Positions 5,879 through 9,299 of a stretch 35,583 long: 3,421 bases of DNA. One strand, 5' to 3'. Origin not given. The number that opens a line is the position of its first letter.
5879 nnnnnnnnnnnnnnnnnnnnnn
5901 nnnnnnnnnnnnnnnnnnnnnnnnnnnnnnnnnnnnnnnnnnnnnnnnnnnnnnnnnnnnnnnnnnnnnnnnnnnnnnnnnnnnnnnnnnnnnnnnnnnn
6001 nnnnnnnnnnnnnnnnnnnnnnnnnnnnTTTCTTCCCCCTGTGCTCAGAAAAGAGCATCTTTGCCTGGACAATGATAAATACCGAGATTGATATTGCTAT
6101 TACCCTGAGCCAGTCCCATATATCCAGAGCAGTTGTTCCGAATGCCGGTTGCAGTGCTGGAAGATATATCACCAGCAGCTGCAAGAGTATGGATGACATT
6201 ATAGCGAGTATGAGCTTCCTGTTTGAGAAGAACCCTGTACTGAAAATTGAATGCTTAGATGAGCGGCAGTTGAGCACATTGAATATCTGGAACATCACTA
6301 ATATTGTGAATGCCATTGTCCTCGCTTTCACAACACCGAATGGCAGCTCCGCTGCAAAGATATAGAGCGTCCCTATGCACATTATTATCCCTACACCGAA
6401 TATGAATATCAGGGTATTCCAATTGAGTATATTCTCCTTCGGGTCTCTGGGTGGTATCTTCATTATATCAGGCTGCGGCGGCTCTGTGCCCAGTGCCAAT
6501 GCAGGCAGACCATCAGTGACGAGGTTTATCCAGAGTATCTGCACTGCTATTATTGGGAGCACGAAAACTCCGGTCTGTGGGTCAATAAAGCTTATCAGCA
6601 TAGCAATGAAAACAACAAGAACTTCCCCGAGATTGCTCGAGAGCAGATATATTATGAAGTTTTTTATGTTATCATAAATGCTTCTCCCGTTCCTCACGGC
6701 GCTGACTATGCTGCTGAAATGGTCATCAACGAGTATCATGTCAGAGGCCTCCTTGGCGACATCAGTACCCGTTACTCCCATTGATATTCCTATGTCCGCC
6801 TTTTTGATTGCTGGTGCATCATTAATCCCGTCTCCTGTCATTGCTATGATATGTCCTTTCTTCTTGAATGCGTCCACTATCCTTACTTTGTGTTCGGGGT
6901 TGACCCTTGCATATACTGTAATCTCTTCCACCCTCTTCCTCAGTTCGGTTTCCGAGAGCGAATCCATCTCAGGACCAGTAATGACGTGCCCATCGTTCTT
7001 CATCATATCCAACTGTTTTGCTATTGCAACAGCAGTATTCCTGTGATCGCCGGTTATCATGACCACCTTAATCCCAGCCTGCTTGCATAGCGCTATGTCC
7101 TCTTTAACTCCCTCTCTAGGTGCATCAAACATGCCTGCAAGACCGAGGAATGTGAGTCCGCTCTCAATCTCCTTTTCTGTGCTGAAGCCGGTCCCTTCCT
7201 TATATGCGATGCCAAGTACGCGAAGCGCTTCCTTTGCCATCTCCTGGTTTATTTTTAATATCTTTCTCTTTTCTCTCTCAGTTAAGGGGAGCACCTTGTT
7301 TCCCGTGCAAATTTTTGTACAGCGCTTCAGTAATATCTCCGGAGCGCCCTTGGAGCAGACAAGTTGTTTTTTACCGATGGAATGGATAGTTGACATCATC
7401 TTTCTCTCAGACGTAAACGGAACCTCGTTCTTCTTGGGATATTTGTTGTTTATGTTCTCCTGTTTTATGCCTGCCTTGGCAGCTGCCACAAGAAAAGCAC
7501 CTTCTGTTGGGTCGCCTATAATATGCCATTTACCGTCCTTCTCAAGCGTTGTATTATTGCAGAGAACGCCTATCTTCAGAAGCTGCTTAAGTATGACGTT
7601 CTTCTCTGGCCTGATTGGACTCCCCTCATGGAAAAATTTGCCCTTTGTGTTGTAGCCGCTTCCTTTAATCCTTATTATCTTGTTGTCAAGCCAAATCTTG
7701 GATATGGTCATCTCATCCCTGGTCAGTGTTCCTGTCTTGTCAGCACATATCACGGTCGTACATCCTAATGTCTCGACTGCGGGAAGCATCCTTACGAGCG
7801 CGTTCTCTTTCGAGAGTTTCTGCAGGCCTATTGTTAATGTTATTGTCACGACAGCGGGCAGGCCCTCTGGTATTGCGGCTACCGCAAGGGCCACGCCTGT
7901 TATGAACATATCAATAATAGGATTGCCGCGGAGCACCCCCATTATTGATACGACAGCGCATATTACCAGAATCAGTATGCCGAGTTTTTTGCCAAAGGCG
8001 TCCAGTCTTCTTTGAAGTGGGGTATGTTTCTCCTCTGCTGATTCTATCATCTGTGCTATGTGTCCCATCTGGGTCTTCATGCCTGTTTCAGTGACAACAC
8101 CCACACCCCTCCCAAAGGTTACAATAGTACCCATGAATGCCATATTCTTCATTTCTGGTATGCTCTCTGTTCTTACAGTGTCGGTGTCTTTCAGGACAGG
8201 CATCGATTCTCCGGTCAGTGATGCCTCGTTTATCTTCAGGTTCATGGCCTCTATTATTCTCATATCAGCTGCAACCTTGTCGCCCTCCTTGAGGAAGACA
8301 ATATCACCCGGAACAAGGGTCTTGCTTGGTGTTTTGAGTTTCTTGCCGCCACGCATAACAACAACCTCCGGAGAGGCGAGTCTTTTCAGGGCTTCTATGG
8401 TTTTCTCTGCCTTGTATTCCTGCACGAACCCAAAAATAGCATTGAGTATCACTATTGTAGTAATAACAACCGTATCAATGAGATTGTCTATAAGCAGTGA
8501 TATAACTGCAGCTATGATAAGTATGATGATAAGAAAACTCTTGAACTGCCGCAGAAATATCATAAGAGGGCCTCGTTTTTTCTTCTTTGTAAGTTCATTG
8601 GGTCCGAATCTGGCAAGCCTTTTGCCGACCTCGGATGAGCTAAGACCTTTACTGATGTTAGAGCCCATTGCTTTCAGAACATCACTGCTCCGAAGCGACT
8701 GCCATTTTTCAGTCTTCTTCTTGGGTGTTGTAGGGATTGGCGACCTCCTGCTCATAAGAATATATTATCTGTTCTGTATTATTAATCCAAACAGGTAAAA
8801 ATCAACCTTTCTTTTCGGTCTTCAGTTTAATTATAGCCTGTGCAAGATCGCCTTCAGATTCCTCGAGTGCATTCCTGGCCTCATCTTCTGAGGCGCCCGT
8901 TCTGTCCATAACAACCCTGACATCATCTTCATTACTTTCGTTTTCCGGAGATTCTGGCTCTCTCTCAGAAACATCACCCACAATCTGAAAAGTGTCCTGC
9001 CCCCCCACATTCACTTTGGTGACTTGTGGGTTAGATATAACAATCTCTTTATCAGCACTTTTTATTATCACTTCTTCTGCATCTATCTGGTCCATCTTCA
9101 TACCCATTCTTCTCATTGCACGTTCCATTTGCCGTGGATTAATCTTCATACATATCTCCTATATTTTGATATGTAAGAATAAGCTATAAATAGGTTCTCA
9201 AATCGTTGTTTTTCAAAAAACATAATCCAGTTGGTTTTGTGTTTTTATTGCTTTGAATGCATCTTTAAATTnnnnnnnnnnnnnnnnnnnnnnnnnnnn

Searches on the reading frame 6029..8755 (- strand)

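Call 53: search_protein_families(library=pfam, proteins=[window:6029-8755:-], max_evalue=0.001)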
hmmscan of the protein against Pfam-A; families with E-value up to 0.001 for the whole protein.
window:6029-8755:- (909 aa): 5 families
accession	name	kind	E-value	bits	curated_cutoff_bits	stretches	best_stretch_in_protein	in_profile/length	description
PF00689.26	Cation_ATPase_C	-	1.5e-55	188.2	27.3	1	733-899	2-172/175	Cation transporting ATPase, C-terminus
PF00122.25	E1-E2_ATPase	-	1.9e-53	181.1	28.1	1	126-316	2-180/181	E1-E2 ATPase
PF13246.12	Cation_ATPase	-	6.9e-27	93.8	21.7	1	397-482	1-91/91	Cation transport ATPase (P-type)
PF00690.31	Cation_ATPase_N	-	4.6e-24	84.3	20.4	1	18-86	1-69/69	Cation transporter/ATPase, N-terminus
PF00702.32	Hydrolase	-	1.3e-17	65.2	26.4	1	335-654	3-191/191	haloacid dehalogenase-like hydrolase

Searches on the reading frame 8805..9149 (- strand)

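Call 53: search_protein_families(library=pfam, proteins=[window:8805-9149:-], max_evalue=0.001)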
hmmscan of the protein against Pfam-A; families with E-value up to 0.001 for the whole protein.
window:8805-9149:- (115 aa): 3 families
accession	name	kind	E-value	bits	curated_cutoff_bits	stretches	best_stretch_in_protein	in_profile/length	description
PF01849.23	NAC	-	4.7e-15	55.7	21.3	1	5-62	1-56/57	NAC domain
PF14555.12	UBA_4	-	0.00012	22.2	21.8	1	84-106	11-33/43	UBA-like domain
PF19026.7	UBA_HYPK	-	0.00027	20.7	27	1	74-109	5-40/41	HYPK UBA domain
